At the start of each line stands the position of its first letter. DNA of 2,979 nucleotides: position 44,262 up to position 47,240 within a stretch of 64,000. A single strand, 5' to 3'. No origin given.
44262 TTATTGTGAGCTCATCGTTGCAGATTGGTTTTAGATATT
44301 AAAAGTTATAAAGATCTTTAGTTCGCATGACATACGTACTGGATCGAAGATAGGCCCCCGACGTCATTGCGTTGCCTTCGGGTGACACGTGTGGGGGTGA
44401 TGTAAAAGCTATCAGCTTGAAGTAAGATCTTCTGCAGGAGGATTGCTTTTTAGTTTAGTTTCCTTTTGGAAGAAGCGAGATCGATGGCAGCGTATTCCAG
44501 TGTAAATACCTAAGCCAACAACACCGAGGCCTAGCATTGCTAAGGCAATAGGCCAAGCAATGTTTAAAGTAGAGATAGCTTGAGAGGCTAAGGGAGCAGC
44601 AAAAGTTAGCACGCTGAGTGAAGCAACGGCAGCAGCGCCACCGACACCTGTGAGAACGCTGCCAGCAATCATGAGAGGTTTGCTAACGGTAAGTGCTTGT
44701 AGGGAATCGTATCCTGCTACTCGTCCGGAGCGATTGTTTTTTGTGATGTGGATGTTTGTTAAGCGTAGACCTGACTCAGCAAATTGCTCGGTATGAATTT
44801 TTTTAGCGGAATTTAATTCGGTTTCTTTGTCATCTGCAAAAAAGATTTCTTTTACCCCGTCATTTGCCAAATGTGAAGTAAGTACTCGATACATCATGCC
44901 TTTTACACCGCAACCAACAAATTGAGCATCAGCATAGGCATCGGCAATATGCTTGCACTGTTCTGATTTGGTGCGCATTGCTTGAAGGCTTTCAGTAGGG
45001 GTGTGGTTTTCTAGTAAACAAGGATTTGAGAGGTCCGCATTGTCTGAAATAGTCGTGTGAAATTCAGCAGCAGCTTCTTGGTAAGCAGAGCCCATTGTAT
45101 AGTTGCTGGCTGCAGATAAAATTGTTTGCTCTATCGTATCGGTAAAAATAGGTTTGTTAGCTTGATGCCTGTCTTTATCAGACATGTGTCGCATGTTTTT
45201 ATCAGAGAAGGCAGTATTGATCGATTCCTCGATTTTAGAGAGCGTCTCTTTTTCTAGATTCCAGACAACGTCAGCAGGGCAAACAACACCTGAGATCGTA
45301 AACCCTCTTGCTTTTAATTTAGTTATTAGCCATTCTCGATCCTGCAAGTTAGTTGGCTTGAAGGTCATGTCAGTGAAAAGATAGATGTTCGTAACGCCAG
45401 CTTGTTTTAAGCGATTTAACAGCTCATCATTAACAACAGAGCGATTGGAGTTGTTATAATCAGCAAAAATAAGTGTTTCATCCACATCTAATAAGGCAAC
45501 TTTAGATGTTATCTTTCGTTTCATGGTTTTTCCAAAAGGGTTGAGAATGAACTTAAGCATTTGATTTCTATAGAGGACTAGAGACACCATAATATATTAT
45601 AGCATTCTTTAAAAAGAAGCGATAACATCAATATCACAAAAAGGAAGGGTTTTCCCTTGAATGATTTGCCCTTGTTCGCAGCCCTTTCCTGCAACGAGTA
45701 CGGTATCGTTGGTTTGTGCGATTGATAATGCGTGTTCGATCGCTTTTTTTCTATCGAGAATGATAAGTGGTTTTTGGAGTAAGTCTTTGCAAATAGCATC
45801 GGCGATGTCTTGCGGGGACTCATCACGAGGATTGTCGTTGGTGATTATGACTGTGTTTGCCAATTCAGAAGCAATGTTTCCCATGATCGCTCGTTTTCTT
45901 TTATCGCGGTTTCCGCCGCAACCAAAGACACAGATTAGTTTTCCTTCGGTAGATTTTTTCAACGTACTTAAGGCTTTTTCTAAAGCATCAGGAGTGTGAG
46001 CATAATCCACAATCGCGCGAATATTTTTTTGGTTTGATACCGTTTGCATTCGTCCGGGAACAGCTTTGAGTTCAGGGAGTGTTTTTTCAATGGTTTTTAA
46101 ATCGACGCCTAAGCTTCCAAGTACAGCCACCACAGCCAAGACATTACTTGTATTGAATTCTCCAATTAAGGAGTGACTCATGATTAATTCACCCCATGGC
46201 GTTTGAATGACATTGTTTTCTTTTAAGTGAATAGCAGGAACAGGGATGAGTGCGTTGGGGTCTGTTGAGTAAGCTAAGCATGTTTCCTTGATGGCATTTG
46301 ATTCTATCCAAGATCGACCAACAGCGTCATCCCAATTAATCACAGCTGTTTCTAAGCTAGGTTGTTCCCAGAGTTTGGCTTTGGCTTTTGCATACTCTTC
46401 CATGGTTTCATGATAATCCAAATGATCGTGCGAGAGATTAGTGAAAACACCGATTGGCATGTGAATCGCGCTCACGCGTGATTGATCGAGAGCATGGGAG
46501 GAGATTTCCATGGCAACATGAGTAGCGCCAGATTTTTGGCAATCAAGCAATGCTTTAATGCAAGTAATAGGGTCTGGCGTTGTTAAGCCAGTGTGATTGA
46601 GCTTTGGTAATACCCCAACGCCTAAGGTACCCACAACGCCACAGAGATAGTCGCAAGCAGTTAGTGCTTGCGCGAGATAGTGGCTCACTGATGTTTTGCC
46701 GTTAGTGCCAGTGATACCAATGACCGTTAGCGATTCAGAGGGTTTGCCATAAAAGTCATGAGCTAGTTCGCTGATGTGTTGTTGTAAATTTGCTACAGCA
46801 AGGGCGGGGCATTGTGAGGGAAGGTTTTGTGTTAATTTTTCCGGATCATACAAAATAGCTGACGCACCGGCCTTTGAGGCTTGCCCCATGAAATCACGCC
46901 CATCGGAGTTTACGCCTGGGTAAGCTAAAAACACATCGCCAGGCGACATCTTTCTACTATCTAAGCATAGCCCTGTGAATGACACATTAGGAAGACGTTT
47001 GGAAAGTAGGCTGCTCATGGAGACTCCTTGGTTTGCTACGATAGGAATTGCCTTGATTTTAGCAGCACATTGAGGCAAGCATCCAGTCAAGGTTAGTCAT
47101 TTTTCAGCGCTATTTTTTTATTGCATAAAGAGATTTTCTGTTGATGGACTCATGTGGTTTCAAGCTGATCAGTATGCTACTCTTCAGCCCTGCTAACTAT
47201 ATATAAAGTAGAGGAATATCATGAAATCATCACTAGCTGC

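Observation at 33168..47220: The dcw cluster is split between ftsI and murE by a ~10.6-kb accessory insertion, and murE is inverted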

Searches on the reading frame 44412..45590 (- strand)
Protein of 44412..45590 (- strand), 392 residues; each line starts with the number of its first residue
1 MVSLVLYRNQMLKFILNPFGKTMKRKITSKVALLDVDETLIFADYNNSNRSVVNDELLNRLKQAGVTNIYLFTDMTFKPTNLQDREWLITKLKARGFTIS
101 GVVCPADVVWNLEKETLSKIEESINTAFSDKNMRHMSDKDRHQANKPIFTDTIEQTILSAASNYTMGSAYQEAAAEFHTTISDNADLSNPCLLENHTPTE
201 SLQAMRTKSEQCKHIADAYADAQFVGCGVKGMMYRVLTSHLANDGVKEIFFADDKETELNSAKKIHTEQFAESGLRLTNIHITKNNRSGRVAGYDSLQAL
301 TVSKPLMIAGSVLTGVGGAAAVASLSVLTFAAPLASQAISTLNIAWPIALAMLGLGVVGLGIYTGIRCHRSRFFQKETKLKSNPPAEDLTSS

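Call 3: search_protein_families(library=pfam, proteins=[window:44412-45590:-])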
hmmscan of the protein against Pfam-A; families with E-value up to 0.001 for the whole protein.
window:44412-45590:- (392 aa): 0 families

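Call 4: search_protein_families(library=ncbifam, proteins=[window:44412-45590:-])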
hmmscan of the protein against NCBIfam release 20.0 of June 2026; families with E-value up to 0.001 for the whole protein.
window:44412-45590:- (392 aa): 0 families

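Call 33: search_protein_families(library=pfam, proteins=[window:44412-45590:-], max_evalue=1)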
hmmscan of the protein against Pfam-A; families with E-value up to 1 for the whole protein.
window:44412-45590:- (392 aa): 2 families
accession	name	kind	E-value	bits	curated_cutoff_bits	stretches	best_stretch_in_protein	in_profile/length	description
PF25043.1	DUF7788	-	0.033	13.9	27.1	1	64-116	103-156/221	Domain of unknown function (DUF7788)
PF07371.17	DUF1490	-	0.64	10.6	28.4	0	309-344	11-46/88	Protein of unknown function (DUF1490)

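Call 66: predict_structure(protein=window:44412-45590:-)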
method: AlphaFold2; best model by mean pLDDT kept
length: 392 residues; sequences in the alignment: 1
mean_pLDDT: 45.2   pTM: 0.37
mean pLDDT of the five models: 45.2, 36.7, 35.5, 33.0, 29.1
residues with pLDDT >= 90: 0; 70-90: 41; 50-70: 82; < 50: 269
segments of 3 or more residues with pLDDT < 50: 1-37, 46-49, 75-79, 105-210, 225-236, 248-328, 385-392
pLDDT, mean of each block of 10 residues (from residue 1): 28 34 29 46 49 62 65 50 67 77 46 37 41 44 38 38 32 33 28 28 38 51 48 48 49 36 43 30 24 25 31 44 46 51 66 83 77 54 48 40
secondary structure, 60 per line:
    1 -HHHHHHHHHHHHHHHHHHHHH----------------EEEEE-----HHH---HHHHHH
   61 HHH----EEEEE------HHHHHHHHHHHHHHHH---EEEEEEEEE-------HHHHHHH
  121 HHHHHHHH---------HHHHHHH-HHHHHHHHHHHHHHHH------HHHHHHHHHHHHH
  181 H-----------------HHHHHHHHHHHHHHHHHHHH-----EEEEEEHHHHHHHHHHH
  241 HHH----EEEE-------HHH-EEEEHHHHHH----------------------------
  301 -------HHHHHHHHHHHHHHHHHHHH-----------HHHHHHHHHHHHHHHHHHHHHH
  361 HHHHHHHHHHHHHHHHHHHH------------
elements in order: H2-22 E39-43 H55-63 E68-72 H79-94 E98-106 H114-128 H138-144 H146-161 H168-181 H199-218 E224-229 H230-243 E248-251 E263-266 H267-272 H308-327 H339-380

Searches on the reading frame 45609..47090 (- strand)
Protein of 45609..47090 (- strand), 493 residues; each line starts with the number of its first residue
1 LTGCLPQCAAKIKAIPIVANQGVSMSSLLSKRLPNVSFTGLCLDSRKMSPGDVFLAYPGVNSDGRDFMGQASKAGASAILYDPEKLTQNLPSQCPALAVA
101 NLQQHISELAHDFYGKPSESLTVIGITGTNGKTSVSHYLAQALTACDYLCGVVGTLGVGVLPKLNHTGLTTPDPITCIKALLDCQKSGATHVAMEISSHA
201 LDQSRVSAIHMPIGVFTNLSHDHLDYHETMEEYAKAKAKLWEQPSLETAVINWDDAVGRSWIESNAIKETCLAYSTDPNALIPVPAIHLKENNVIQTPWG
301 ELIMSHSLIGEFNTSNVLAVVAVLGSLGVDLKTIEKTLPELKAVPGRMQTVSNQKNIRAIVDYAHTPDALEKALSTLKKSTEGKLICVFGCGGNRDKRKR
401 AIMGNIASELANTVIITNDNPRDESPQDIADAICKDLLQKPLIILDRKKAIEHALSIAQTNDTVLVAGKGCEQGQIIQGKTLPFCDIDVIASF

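Call 3: search_protein_families(library=pfam, proteins=[window:45609-47090:-])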
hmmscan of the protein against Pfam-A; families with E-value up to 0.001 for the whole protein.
window:45609-47090:- (493 aa): 3 families
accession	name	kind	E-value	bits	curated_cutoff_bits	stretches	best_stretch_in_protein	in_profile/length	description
PF08245.18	Mur_ligase_M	-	1.1e-48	166.3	24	1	126-323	1-199/200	Mur ligase middle domain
PF02875.26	Mur_ligase_C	-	2.7e-36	125.6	28.4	1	346-470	1-127/127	Mur ligase, glutamate ligase domain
PF01225.30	Mur_ligase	-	2.9e-10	40.8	21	1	38-112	2-93/95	Mur ligase family, catalytic domain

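Call 4: search_protein_families(library=ncbifam, proteins=[window:45609-47090:-])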
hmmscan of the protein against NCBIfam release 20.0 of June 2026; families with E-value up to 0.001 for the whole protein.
window:45609-47090:- (493 aa): 31 families (the best 25 are shown)
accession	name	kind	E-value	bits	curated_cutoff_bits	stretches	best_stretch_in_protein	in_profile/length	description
NF008896.0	PRK11929.1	equivalog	2e-152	509.2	1023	1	39-490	30-494/965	bifunctional UDP-N-acetylmuramoyl-L-alanyl-D-glutamate--2,6-diaminopimelate ligase MurE/UDP-N-acetylmuramoyl-tripeptide--D-alanyl-D-alanine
TIGR01085.1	murE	subfamily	1.4e-147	492.5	257.3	1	37-491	3-468/472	UDP-N-acetylmuramyl-tripeptide synthetase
NF001124.0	PRK00139.1-2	equivalog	5.2e-145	484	476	1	30-491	20-489/500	UDP-N-acetylmuramoyl-L-alanyl-D-glutamate--2,6-diaminopimelate ligase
NF001123.0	PRK00139.1-1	equivalog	2.9e-144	481.4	586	1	29-491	11-486/493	UDP-N-acetylmuramoyl-L-alanyl-D-glutamate--2,6-diaminopimelate ligase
NF001126.0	PRK00139.1-4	equivalog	4.6e-143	477.3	373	1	33-491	18-479/486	UDP-N-acetylmuramoyl-L-alanyl-D-glutamate--2,6-diaminopimelate ligase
NF010628.0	PRK14022.1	equivalog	2.6e-88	296.9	536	1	33-482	30-468/483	UDP-N-acetylmuramoyl-L-alanyl-D-glutamate--L-lysine ligase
NF001130.0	PRK00139.2-4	equivalog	2.2e-59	201.5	715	2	305-488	318-505/516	UDP-N-acetylmuramoyl-L-alanyl-D-glutamate--2,6-diaminopimelate ligase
NF001131.0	PRK00139.2-5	equivalog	5.6e-43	147.5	1000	1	35-485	33-473/483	UDP-N-acetylmuramoyl-L-alanyl-D-glutamate--2,6-diaminopimelate ligase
NF001129.0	PRK00139.2-3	equivalog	5.6e-43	147.2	762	1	35-485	38-505/517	UDP-N-acetylmuramoyl-L-alanyl-D-glutamate--2,6-diaminopimelate ligase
TIGR01143.1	murF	subfamily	6.8e-40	137.3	288.6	1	43-466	1-403/418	UDP-N-acetylmuramoyl-tripeptide--D-alanyl-D-alanine ligase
NF001127.0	PRK00139.2-1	equivalog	9.5e-40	136.7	997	2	307-489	320-506/520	UDP-N-acetylmuramoyl-L-alanyl-D-glutamate--2,6-diaminopimelate ligase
TIGR01087.1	murD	equivalog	5.1e-34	118.1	211.95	2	183-467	145-416/441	UDP-N-acetylmuramoyl-L-alanine--D-glutamate ligase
TIGR02068.2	cya_phycin_syn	equivalog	1.8e-33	115.6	850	1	117-468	475-848/862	cyanophycin synthetase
NF010623.0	PRK14016.1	subfamily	3.6e-27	94.9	877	1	118-467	477-849/871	cyanophycin synthetase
TIGR01082.1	murC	equivalog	3e-26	92.5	335.1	1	207-470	164-439/449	UDP-N-acetylmuramate--L-alanine ligase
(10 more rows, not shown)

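Call 8: find_encoding_contigs(protein=window:45609-47018:-, flank=10000, max_places=10)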
Protein window:45609-47018:- (469 aa): no gene with exactly this product is on record in the collection.

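Call 9: find_related_loci(query=window:45609-47018:-, collection=genome_contigs, flank=10000)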
Query window:45609-47018:- (469 aa) in genome_contigs; peptide patterns used: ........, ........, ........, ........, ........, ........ (x = any residue, [..] = any of these).
117 stretches matched a pattern; 88 encode a relative of the query (tblastn E <= 1e-3); the best 80 are kept; 80 distinct loci.
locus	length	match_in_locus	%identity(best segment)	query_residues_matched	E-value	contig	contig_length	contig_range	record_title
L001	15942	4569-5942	44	11-465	6e-115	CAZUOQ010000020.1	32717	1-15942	MAG TPA_asm: uncultured Methylotenera sp. isolate binchicken_co214_127 genome assembly, contig: NODE_1137_length_32717_c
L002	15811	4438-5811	45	11-465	2e-114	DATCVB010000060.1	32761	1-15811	MAG TPA_asm: Methylotenera sp. isolate SMAG_U7374 k141_194977, whole genome shotgun sequence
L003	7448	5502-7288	44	11-465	2e-110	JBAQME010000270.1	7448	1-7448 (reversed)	MAG: Methylotenera sp. isolate MFD12022_ilm_asm_bin7 k127_20952, whole genome shotgun sequence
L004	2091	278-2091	44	1-465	5e-112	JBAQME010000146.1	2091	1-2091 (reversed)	MAG: Methylotenera sp. isolate MFD12022_ilm_asm_bin7 k127_17928, whole genome shotgun sequence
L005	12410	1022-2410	38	15-469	2e-96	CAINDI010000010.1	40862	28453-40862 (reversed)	MAG: uncultured Verrucomicrobia bacterium isolate Kiruna2_bin-0915 genome assembly, contig: bin-0915:010/177, whole geno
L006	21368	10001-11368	39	15-469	1e-91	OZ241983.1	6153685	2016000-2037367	MAG: Candidatus Poribacteria bacterium isolate 364a25e6-8d4f-453a-8db8-f2b726c437a0 genome assembly, chromosome: 1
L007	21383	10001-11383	38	4-462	7e-92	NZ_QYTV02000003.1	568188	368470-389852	Siminovitchia acidinfaciens strain 3-2-2 Scaffold3, whole genome shotgun sequence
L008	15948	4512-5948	39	17-469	1e-91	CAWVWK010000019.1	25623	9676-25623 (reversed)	MAG TPA_asm: uncultured Colwellia sp. isolate ERR3589584_binner12_70 genome assembly, contig: ERZ7462831.1070, whole gen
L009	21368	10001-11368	40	16-462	4e-90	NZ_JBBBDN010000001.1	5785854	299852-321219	Lusitaniella coriacea LEGE 07167 1, whole genome shotgun sequence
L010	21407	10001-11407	40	3-462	3e-90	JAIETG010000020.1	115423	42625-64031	MAG: Rhabdochlamydiaceae bacterium isolate time.spades.CONCOCT.1kb_023 c_000000000032, whole genome shotgun sequence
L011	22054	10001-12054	39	3-465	1e-89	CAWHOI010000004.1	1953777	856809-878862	MAG: uncultured Solirubrobacterales bacterium isolate MFD04780.bin.1.218 genome assembly, contig: contig_8170, whole gen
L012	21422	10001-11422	37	10-462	2e-89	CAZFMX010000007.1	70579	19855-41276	MAG TPA_asm: uncultured Desulfobacteraceae bacterium isolate binchicken_co178_257 genome assembly, contig: NODE_723_leng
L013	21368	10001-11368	39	15-469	3e-88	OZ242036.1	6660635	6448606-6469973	MAG: Candidatus Poribacteria bacterium isolate 54b3e0b4-8990-4cd1-959a-c9693763f33b genome assembly, chromosome: 1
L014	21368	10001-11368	38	15-469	1e-87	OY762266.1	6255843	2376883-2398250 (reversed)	MAG: Candidatus Poribacteria bacterium isolate f15cbddf-0c87-47e8-aab1-4ca568006f86 genome assembly, chromosome: 1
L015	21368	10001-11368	38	15-469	3e-87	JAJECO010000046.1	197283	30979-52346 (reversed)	MAG: Candidatus Poribacteria bacterium isolate jk18xAbins.25 k141_980577, whole genome shotgun sequence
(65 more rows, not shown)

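Call 10: find_homologous_proteins(query=window:45609-47018:-, max_evalue=1e-60)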
Query window:45609-47018:- (469 aa): 7944 proteins with E <= 1e-60 among 8000 candidates; the best 120 are listed.
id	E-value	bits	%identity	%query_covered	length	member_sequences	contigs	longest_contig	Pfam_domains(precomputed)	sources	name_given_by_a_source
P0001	0.0e+0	1059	100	100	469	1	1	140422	PF02875.27,PF08245.19,PF01225.31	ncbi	-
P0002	3.1e-166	572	57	97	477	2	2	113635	PF02875.27,PF08245.19,PF01225.31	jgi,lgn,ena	-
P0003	5.5e-121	423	48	97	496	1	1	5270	PF02875.27,PF08245.19,PF01225.31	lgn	-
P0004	8.4e-121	422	48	96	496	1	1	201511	PF02875.27,PF08245.19,PF01225.31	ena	-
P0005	1.9e-120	421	46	98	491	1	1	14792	PF02875.27,PF08245.19,PF01225.31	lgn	-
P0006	5.4e-120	419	47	96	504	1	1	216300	PF02875.27,PF08245.19,PF01225.31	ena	-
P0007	5.8e-120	419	49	97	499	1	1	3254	PF02875.27,PF08245.19,PF01225.31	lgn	-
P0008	7.1e-120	419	47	99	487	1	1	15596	PF02875.27,PF08245.19,PF01225.31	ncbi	-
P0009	1.1e-119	418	47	96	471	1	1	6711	PF02875.27,PF08245.19,PF01225.31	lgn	-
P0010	1.4e-119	418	45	98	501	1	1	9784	PF02875.27,PF08245.19,PF01225.31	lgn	-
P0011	1.7e-119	418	47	97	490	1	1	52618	PF02875.27,PF08245.19,PF01225.31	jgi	jgi:UDP-N-acetylmuramoyl-L-alanyl-D-glutamate--2,6-diaminopimelate ligase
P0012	4.7e-119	416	46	99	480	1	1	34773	PF02875.27,PF08245.19,PF01225.31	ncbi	-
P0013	4.8e-119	416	47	98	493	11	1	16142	PF02875.27,PF08245.19,PF01225.31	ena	-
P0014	1.1e-118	415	46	100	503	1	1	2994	PF02875.27,PF08245.19,PF01225.31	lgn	-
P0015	2.2e-118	414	46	99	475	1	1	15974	PF02875.27,PF08245.19,PF01225.31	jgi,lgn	-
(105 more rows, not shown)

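Call 11: find_encoding_contigs(protein=P0002, flank=10000, max_places=4)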
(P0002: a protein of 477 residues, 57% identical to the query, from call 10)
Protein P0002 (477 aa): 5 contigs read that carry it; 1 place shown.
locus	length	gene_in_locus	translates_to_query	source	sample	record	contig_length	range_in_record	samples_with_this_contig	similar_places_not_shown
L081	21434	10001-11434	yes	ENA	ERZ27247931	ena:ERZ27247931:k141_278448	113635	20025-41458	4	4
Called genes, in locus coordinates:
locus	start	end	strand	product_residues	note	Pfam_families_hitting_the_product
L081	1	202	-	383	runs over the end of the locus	PF00091:Tubulin, PF12327:FtsZ_C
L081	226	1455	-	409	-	PF14450:FtsA, PF02491:SHS2_FTSA, PF06277:EutA (weak), PF06723:MreB_Mbl, PF14450:FtsA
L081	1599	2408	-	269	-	PF08478:POTRA_1, PF03799:FtsQ_DivIB_C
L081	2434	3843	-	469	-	PF01225:Mur_ligase, PF08245:Mur_ligase_M, PF02875:Mur_ligase_C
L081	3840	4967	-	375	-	PF03033:Glyco_transf_28, PF13579:Glyco_trans_4_4, PF04101:Glyco_tran_28_C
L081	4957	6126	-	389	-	PF01098:FTSW_RODA_SPOVE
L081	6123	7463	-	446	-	PF21799:MurD-like_N, PF08245:Mur_ligase_M, PF02875:Mur_ligase_C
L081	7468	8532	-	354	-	PF00953:Glycos_transf_4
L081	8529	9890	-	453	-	PF01225:Mur_ligase (weak), PF08245:Mur_ligase_M, PF02875:Mur_ligase_C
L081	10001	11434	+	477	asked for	PF01225:Mur_ligase (weak), PF08245:Mur_ligase_M, PF02875:Mur_ligase_C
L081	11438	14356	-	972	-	-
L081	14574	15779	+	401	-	PF00083:Sugar_tr, PF07690:MFS_1, PF06609:TRI12 (weak)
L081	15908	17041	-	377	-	PF14516:AAA_35 (faint), PF01637:ATPase_2 (weak), PF13173:AAA_14 (faint), PF13401:AAA_22 (weak)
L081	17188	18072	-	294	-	PF08843:AbiEii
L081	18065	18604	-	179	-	-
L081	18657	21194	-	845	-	PF00696:AA_kinase, PF22468:ACT_9 (faint), PF00278:Orn_DAP_Arg_deC, PF02784:Orn_Arg_deC_N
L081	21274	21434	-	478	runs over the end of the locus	PF01554:MatE (faint)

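Call 12: list_cluster_members(proteins=[P0001, P0002, P0003, P0004, P0006, P0008])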
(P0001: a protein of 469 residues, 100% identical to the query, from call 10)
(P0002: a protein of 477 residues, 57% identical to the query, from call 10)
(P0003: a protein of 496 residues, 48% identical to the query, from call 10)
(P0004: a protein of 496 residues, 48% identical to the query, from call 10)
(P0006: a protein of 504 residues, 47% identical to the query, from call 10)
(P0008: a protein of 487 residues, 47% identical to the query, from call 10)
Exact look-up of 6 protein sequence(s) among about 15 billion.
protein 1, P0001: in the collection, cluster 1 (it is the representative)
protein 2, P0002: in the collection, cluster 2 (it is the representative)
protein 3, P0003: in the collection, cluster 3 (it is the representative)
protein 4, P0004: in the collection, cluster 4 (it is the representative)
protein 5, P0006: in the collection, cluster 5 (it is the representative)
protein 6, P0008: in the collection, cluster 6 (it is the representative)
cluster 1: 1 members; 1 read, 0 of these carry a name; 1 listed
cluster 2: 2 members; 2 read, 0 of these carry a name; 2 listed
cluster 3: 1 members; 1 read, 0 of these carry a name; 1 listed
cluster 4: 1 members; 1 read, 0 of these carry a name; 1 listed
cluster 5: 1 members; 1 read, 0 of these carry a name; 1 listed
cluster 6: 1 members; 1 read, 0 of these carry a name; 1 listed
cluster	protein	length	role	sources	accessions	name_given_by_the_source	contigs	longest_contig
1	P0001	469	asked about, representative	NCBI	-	-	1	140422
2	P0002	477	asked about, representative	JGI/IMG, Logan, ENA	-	-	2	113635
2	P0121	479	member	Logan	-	-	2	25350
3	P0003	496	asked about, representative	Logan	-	-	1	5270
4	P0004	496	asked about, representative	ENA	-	-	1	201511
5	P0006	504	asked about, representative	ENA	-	-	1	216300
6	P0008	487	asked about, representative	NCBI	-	-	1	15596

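Call 40: find_related_loci(query=A1, collection=metagenome_contigs, flank=10000)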
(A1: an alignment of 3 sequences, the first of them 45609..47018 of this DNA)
Query A1 (469 aa) in metagenome_contigs; peptide patterns used: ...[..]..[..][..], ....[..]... (x = any residue, [..] = any of these).
600 stretches matched a pattern (row limit reached: there are more); 260 encode a relative of the query (tblastn E <= 1e-3); the best 80 are kept; 80 distinct loci.
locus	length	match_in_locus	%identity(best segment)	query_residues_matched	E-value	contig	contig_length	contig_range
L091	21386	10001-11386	43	9-465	3e-116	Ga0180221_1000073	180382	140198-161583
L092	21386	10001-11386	42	12-465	3e-113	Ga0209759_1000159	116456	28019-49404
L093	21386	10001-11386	42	12-465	3e-112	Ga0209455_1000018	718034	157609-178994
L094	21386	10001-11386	43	11-465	4e-111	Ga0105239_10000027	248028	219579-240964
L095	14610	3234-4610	44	12-469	5e-111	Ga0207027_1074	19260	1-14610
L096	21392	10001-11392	44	11-465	2e-110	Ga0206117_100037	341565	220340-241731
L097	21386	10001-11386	44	11-465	9e-110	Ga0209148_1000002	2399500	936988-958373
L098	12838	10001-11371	43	11-463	1e-109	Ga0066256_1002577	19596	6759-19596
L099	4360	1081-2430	45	16-462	3e-110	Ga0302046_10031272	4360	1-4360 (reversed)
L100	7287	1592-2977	43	11-465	9e-109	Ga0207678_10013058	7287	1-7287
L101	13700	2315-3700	42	12-465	1e-113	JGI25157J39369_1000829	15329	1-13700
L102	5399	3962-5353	43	15-469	3e-108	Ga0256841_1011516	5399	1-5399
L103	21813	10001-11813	42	1-464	2e-108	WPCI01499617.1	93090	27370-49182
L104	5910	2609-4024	43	1-465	4e-108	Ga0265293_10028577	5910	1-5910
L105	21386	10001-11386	44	11-465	1e-107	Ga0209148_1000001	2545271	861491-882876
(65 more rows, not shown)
